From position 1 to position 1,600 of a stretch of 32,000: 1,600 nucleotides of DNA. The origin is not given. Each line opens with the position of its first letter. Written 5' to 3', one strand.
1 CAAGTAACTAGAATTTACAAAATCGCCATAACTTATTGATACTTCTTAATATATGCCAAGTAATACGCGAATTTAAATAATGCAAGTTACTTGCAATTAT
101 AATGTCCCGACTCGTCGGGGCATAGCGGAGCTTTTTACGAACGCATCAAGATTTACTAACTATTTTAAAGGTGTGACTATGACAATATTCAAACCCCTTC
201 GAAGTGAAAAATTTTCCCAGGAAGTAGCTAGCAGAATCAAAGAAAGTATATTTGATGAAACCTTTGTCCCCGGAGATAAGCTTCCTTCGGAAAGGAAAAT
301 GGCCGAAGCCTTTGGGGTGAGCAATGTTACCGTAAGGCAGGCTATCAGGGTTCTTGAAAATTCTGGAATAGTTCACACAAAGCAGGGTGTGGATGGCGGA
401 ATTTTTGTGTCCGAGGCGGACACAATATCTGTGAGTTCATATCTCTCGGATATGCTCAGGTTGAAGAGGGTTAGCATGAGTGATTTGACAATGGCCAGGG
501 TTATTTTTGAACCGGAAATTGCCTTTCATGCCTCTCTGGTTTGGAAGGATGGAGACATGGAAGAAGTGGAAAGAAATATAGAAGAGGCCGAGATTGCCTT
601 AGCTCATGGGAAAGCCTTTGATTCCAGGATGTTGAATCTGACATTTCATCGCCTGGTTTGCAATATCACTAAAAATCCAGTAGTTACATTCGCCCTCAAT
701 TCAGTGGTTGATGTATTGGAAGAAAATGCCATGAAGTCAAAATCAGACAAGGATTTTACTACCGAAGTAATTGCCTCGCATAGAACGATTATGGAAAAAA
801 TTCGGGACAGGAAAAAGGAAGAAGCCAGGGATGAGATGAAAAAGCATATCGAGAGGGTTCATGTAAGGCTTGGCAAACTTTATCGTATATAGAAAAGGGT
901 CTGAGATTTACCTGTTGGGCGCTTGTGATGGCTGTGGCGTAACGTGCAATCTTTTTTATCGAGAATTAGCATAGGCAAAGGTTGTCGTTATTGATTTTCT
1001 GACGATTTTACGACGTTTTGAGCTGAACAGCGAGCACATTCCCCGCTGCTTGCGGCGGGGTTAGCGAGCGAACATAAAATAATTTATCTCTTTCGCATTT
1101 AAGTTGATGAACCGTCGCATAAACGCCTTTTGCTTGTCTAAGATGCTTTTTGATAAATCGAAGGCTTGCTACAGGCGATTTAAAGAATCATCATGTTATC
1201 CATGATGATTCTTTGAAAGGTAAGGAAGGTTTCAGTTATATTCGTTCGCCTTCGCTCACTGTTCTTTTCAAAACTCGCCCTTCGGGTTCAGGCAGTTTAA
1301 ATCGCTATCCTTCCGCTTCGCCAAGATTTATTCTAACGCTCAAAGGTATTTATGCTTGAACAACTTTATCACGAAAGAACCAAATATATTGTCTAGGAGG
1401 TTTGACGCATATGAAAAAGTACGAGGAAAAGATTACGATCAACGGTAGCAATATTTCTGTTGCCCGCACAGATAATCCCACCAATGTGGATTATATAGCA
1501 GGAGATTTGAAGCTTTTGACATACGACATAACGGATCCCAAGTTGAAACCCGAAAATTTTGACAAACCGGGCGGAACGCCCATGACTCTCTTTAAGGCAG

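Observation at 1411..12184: Eight-gene operon mixing UbiD/UbiX, a lone Mo-hydroxylase catalytic subunit, an ATZ/TRZ-type aminohydrolase, a cupin, a split ADP-forming acyl-CoA synthetase and a TRAP permease: candidate undescribed (hetero)aromatic acid pathway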

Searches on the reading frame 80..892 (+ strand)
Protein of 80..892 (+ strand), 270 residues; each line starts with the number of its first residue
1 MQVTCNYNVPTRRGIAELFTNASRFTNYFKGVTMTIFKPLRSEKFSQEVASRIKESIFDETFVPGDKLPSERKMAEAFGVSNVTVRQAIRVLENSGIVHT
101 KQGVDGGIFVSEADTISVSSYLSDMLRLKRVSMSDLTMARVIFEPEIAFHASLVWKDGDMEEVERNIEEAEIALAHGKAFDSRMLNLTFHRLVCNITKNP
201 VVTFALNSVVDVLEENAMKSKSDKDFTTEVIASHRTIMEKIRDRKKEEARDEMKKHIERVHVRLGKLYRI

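Call 4: search_protein_families(library=pfam, proteins=[window:80-892:+])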
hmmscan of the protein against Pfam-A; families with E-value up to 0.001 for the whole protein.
window:80-892:+ (270 aa): 4 families
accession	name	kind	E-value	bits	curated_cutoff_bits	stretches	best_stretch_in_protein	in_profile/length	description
PF00392.27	GntR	-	8.8e-18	64.2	27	1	46-104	2-60/64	Bacterial regulatory proteins, gntR family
PF07729.17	FCD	-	1.5e-16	61.4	24.3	1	135-258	1-124/125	FCD domain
PF02082.26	Rrf2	-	1.1e-05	26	30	1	67-115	22-71/132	Iron-dependent Transcriptional regulator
PF08279.18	HTH_11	-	0.00062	20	25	0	73-104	20-52/55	HTH domain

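Call 5: search_protein_families(library=ncbifam, proteins=[window:80-892:+])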
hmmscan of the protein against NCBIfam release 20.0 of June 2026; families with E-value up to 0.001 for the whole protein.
window:80-892:+ (270 aa): 29 families (the best 25 are shown)
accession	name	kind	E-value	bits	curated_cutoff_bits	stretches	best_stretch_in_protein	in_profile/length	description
NF003011.0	PRK03837.1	subfamily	1.3e-33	116.6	260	1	38-262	7-231/241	transcriptional regulator NanR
NF007001.0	PRK09464.1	equivalog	2e-26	93.2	330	1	40-258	6-226/254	pyruvate dehydrogenase complex transcriptional repressor PdhR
NF007741.0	PRK10421.1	equivalog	4.4e-24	85.3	311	1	43-265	6-234/262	transcriptional regulator LldR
NF007442.0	PRK09990.1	equivalog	2.1e-21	76.5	301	1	43-263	9-234/256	transcriptional regulator GlcC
NF007588.0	PRK10225.1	equivalog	2.2e-17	63.2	442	1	44-265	9-232/257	Uxu operon transcriptional regulator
NF008571.0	PRK11523.1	equivalog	3.9e-13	49.4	396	1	42-260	6-221/258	transcriptional regulator ExuR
TIGR02325.1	C_P_lyase_phnF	equivalog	1.7e-12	47.4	156.8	1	47-115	11-76/238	phosphonate metabolism transcriptional regulator PhnF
NF052282.1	PLP_TF_PdxR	equivalog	1.8e-12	47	320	1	47-117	4-72/448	MocR-like pyridoxine biosynthesis transcription factor PdxR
TIGR03338.1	phnR_burk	equivalog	2.1e-12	47.1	271.5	1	40-263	7-212/212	phosphonate utilization associated transcriptional regulator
NF041547.1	GntR_LSA1692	equivalog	9.2e-12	45.1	275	1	47-114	4-69/233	GntR family transcriptional regulator, LSA1692 subfamily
TIGR02018.2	his_ut_repres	equivalog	1.4e-11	44.2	220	1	47-113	2-66/226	histidine utilization transcriptional repressor HutC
TIGR02404.1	trehalos_R_Bsub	equivalog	2.7e-11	43.6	211.95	1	48-116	4-70/233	trehalose operon repressor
NF007292.0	PRK09764.1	equivalog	3.6e-11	42.7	281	1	47-112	8-71/240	GntR family transcriptional regulator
NF052290.2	MocR_like_YczR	exception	1.1e-10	40.8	487.4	1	44-116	19-91/458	MocR-like transcription factor YczR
TIGR03337.1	phnR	equivalog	1.7e-10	41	296.75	1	49-102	6-59/231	phosphonate utilization transcriptional regulator PhnR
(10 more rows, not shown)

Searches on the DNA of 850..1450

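Call 93: search_rna_families(source=window, start=850, end=1450, threshold=evalue, max_evalue=1)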
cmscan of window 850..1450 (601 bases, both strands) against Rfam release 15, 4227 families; matches with E-value up to 1: 1.
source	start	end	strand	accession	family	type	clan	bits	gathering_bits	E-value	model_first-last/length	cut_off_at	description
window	1179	1217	+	RF03786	mir-9449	Gene; miRNA;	-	24.2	100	0.024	16-54/68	no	mir-9449 microRNA precursor family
